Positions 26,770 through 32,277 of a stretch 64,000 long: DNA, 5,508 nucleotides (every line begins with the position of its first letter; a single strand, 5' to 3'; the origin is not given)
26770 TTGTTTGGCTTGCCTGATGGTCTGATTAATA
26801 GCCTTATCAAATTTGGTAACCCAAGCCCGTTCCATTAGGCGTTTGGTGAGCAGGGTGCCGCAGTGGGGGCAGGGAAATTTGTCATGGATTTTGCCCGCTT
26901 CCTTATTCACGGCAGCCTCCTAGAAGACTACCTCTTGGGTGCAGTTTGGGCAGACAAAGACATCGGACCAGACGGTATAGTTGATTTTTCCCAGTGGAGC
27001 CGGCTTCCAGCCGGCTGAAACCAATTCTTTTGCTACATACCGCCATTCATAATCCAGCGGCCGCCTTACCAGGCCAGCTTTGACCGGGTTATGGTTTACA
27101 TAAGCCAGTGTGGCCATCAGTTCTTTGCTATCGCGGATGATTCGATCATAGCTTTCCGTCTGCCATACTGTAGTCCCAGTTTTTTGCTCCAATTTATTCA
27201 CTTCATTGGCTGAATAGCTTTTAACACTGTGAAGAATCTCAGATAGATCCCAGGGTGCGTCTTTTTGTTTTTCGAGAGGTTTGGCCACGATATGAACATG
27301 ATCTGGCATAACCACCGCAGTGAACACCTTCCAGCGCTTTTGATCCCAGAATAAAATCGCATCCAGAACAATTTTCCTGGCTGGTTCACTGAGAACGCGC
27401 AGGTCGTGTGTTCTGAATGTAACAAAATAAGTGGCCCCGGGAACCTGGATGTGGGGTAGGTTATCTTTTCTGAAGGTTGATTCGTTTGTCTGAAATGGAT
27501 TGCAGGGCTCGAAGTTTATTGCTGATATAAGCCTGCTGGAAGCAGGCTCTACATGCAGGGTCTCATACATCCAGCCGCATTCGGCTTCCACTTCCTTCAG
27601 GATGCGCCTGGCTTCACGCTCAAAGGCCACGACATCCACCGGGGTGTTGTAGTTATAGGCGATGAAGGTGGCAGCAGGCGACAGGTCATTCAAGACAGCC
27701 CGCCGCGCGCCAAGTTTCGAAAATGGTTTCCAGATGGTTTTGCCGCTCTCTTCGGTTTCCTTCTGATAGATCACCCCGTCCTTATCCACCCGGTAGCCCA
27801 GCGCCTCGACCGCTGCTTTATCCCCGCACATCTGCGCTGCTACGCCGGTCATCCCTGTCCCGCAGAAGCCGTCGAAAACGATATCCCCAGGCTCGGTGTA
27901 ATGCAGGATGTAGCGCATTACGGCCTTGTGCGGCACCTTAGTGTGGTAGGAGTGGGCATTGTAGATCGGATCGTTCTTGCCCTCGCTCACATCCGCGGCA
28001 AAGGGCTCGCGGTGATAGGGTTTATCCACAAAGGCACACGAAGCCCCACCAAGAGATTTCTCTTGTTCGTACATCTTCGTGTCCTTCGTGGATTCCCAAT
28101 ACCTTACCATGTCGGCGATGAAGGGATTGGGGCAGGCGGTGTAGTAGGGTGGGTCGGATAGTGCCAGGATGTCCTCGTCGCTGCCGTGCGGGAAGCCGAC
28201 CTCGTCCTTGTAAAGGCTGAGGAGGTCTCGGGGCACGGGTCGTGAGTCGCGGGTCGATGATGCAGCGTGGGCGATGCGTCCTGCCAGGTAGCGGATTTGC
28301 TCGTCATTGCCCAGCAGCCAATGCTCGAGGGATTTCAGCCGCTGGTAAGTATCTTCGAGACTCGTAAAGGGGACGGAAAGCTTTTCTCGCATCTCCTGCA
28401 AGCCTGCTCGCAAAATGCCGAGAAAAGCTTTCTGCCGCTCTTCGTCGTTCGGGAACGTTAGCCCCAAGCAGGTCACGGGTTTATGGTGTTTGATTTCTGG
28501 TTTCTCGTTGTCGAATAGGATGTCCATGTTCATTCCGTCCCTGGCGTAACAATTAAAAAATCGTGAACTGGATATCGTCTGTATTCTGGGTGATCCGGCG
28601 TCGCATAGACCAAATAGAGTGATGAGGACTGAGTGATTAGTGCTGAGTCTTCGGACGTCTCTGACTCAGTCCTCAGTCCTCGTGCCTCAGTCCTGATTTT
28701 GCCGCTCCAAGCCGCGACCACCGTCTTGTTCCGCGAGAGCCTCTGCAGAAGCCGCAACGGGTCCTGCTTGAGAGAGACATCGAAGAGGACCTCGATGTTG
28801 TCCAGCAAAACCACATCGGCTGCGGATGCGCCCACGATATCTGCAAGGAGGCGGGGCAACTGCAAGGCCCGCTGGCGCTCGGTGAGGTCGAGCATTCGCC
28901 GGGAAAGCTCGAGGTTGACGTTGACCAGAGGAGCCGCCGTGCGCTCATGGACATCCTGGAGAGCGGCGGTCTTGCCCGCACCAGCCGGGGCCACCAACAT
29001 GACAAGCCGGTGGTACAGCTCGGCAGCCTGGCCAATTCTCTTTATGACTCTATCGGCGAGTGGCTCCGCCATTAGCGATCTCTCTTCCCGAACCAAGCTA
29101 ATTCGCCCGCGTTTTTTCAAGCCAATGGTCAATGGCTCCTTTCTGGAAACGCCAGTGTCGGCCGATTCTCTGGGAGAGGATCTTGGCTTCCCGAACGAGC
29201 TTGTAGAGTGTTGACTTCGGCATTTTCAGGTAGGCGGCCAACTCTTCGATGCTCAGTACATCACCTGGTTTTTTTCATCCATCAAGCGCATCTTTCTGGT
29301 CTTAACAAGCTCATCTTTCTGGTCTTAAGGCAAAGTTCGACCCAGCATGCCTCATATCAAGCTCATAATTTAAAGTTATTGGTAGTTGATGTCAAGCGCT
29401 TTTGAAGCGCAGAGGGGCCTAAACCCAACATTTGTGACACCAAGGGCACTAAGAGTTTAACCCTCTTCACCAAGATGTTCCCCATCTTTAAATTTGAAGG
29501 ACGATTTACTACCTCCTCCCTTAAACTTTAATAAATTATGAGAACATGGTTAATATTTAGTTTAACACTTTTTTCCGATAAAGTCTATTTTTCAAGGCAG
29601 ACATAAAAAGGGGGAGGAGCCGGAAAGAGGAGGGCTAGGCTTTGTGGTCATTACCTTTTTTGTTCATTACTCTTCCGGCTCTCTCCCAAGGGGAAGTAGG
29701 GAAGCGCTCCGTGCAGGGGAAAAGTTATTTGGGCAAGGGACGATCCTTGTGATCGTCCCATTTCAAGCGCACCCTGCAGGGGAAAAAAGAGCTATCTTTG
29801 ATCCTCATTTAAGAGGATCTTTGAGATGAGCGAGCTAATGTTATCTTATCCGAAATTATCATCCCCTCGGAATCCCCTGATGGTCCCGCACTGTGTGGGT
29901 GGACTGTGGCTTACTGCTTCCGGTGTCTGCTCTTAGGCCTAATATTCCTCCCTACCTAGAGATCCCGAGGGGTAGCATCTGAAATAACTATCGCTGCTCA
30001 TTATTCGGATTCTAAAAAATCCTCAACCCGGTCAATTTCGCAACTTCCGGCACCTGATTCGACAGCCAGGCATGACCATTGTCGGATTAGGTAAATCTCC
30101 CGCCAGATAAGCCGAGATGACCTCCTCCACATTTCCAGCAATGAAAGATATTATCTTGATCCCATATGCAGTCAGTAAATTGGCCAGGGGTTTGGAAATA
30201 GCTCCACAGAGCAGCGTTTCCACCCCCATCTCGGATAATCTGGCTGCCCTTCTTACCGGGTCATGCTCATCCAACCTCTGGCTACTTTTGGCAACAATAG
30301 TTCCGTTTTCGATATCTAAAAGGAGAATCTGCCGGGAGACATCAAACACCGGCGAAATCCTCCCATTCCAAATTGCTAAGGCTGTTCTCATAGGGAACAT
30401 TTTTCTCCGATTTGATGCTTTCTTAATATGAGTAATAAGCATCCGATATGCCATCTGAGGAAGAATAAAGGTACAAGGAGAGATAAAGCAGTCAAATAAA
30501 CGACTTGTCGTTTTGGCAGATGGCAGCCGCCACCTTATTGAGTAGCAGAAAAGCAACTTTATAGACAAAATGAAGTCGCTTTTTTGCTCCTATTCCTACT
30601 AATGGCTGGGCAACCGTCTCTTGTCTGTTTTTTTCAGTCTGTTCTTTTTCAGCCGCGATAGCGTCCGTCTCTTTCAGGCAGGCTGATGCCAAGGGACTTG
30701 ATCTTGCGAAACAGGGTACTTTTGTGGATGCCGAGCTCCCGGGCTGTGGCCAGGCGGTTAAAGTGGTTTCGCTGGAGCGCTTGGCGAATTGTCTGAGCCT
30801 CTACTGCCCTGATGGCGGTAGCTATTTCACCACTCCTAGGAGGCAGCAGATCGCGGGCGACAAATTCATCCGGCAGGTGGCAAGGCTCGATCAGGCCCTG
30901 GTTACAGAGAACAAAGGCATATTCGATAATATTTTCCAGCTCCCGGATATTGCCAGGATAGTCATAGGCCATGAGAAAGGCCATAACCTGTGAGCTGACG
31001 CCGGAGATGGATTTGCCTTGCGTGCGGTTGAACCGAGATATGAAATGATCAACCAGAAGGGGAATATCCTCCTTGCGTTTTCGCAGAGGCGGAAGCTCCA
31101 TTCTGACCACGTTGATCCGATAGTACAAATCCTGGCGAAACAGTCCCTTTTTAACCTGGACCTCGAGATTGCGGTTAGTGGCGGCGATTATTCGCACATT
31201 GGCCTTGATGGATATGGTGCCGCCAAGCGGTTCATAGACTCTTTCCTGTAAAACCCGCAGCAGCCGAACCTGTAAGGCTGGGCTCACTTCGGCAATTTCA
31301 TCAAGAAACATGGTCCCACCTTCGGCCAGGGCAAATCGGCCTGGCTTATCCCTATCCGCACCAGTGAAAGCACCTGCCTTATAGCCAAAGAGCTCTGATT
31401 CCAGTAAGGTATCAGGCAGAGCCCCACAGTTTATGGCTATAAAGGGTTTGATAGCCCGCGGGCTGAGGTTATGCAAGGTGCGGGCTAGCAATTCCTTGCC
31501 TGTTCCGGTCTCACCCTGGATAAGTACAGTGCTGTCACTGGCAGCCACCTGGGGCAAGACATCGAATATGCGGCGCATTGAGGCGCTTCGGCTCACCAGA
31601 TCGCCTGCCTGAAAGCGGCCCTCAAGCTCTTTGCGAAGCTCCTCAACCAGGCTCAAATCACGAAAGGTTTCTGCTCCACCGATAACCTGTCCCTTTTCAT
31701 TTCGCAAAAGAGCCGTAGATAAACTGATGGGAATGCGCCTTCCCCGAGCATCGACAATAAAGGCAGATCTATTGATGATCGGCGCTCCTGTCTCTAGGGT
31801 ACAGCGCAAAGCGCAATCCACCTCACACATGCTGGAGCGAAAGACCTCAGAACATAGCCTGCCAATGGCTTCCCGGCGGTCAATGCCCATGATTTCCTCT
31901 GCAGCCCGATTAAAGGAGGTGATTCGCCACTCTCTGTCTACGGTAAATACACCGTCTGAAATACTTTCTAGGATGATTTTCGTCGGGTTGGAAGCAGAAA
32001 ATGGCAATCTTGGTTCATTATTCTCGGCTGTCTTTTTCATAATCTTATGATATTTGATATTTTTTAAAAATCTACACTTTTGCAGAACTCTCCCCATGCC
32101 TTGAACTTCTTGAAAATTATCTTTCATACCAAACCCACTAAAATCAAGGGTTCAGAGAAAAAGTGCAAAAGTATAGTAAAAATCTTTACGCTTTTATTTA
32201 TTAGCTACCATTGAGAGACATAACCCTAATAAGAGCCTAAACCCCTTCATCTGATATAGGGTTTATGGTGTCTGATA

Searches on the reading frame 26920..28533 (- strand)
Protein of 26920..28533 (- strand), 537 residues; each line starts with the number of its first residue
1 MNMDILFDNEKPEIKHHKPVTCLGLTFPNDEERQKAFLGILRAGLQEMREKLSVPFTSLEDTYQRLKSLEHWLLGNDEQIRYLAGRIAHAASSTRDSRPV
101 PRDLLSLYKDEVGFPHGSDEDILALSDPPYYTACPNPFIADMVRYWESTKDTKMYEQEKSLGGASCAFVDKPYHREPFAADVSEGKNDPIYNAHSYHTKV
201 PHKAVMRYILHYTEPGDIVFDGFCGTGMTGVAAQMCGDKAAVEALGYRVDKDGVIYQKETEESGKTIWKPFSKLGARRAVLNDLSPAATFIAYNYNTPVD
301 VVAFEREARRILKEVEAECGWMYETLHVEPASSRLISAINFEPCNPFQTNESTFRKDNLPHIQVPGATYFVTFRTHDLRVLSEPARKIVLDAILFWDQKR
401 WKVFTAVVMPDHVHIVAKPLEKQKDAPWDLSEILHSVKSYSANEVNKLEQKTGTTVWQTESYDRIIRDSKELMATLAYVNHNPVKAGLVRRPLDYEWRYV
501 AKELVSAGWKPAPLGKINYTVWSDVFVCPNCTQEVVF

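Call 8: search_protein_families(library=pfam, proteins=[window:26920-28533:-])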
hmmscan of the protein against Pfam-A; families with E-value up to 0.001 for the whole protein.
window:26920-28533:- (537 aa): 2 families
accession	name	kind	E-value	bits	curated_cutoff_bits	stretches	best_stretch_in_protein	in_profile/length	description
PF01555.25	N6_N4_Mtase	-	3.2e-10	40.8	26.7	1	188-239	159-205/221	DNA methylase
PF01797.21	Y1_Tnp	-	4.9e-06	27.1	23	1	397-481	37-120/121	Transposase IS200 like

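Call 9: search_protein_families(library=padloc, proteins=[window:26920-28533:-])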
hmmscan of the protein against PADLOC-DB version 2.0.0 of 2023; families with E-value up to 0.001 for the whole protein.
window:26920-28533:- (537 aa): 15 families
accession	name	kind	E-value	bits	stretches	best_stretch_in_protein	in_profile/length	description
PDLC03346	MTase_II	-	1.2e-171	570.9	2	6-328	1-306/1068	Type II methyltransferase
PDLC02541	PglX|PglXI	-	5.6e-120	400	2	3-331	3-243/919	PglXI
PDLC03312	MTase_II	-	2.4e-30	103.1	2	174-245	773-844/1344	Type II methyltransferase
PDLC03371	MTase_II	-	2.2e-07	28.7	1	194-235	189-230/260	Type II methyltransferase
PDLC03283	MTase_II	-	2.6e-06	24.9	1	200-309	214-320/352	Type II methyltransferase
PDLC03738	oMTase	-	1.2e-05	22.2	1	197-237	205-245/376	orphan methyltransferase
PDLC03216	MTase_II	-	1.3e-05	22.4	1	196-237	194-235/364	Type II methyltransferase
PDLC03299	MTase_II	-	3.2e-05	21.6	1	195-241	195-241/296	Type II methyltransferase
PDLC03636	MTase_III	-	3.2e-05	20.9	1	192-236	340-384/575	Type III methyltransferase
PDLC03353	MTase_II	-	5.1e-05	20.9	1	195-237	188-230/260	Type II methyltransferase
PDLC03228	MTase_II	-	5.8e-05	21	1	196-239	144-187/227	Type II methyltransferase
PDLC03300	MTase_II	-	0.0001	19.5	1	195-239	214-258/302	Type II methyltransferase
PDLC03339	MTase_II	-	0.00016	18.5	1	195-240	209-254/399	Type II methyltransferase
PDLC03387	MTase_II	-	0.00019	18.7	1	195-235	213-253/289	Type II methyltransferase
PDLC03350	MTase_II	-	0.00063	17.2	0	199-259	237-290/312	Type II methyltransferase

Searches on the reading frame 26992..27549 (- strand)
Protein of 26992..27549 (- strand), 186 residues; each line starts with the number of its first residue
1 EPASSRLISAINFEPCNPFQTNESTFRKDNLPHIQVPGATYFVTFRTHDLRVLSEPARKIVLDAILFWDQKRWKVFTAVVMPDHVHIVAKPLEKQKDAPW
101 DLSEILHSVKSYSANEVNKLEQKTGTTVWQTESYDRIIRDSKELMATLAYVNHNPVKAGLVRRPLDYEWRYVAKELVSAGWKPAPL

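Call 80: search_protein_families(library=ncbifam, proteins=[window:26992-27549:-], max_evalue=0.01)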
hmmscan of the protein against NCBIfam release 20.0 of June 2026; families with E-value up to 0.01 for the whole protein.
seq(186 aa): 2 families
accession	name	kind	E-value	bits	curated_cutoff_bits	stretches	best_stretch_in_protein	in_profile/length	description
NF047646.1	REP_Tyr_transpos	equivalog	1.8e-28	99.3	80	1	33-169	4-145/146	REP-associated tyrosine transposase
NF033573.1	transpos_IS200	equivalog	0.00095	19.4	55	1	69-130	43-104/126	IS200/IS605 family transposase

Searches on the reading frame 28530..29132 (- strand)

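Call 8: search_protein_families(library=pfam, proteins=[window:28530-29132:-])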
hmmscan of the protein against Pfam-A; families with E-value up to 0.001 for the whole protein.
window:28530-29132:- (200 aa): 1 family
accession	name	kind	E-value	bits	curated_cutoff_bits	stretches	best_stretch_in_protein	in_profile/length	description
PF13401.12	AAA_22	-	0.00046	20.9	27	0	41-134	5-109/130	AAA domain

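Call 9: search_protein_families(library=padloc, proteins=[window:28530-29132:-])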
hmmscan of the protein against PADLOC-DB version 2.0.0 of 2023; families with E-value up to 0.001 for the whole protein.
window:28530-29132:- (200 aa): 3 families
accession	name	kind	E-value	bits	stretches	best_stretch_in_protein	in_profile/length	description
PDLC02496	BrxF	-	5e-71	235.9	2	21-147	1-127/158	BrxF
PDLC02497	BrxF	-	1.8e-47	159.1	2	27-149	5-127/158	BrxF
PDLC02499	BrxF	-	4.7e-24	83.3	1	24-133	4-112/133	BrxF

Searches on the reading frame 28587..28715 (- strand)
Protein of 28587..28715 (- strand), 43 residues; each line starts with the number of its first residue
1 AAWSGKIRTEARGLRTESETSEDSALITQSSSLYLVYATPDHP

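Call 97: find_homologous_proteins(query=window:28587-28715:-, max_evalue=10)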
Query seq(43 aa): no candidate shares three 5-residue words with the query. No homologue found.

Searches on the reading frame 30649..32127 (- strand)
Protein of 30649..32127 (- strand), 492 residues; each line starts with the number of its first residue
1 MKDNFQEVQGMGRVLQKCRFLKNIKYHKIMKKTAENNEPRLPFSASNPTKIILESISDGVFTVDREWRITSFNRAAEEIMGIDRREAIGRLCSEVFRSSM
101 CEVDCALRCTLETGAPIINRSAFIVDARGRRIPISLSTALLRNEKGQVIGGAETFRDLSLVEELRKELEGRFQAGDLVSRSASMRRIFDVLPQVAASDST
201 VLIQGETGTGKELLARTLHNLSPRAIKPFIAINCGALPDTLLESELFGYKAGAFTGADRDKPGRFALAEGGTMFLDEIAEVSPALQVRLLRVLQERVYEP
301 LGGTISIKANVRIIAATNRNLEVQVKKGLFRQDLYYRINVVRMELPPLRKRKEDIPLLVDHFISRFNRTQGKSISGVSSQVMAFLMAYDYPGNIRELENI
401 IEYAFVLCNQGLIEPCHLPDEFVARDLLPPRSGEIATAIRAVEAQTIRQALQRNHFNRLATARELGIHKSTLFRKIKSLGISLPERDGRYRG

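Call 8: search_protein_families(library=pfam, proteins=[window:30649-32127:-])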
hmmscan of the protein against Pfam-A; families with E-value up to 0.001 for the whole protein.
window:30649-32127:- (492 aa): 12 families
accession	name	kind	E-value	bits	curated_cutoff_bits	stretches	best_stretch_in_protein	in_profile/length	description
PF00158.32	Sigma54_activat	-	2.6e-68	229.4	20.2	1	178-343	2-167/168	Sigma-54 interaction domain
PF25601.1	AAA_lid_14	-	2.3e-28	98.3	27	1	349-425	1-77/87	AAA+ ATPase lid domain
PF14532.12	Sigma54_activ_2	-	4.4e-22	79.2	25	1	179-348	2-138/138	Sigma-54 interaction domain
PF08448.16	PAS_4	-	3.2e-14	53.5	23.1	1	53-159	1-106/110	PAS fold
PF13426.13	PAS_9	-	2.5e-10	41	27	1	57-159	1-102/103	PAS domain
PF07728.20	AAA_5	-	4.7e-10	40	22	1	201-321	2-125/139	AAA domain (dynein-related subfamily)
PF00989.32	PAS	-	5.5e-10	39.7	22.6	1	52-151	6-106/113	PAS fold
PF02954.25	HTH_8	-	3.1e-09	36.8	22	1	439-477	2-40/42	Bacterial regulatory protein, Fis family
PF13188.13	PAS_8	-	3.5e-07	30.3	21.8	1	52-96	6-47/65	PAS domain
PF01078.27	Mg_chelatase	-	2.2e-06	27.6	20.3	0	256-294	93-131/207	Magnesium chelatase, subunit ChlI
PF07724.20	AAA_2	-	0.00065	20.2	27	0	199-325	4-131/166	AAA domain (Cdc48 subfamily)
PF13191.12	AAA_16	-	0.00095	20.1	32.6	0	177-253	2-85/167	AAA ATPase domain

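Call 9: search_protein_families(library=padloc, proteins=[window:30649-32127:-])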
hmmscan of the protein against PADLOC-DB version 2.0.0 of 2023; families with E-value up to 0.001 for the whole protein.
window:30649-32127:- (492 aa): 3 families
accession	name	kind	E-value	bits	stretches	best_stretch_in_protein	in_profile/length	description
PDLC01995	RtcR_PspF2--CARF_AAA_HTH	-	1.8e-108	361.8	1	165-481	157-480/481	-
PDLC01994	RtcR_PspF1--CARF_AAA_HTH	-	3.7e-54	182.5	1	174-452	159-430/468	-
PDLC01993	RtcR--CARF_AAA_HTH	-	2.1e-50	169.6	1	175-421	180-435/523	-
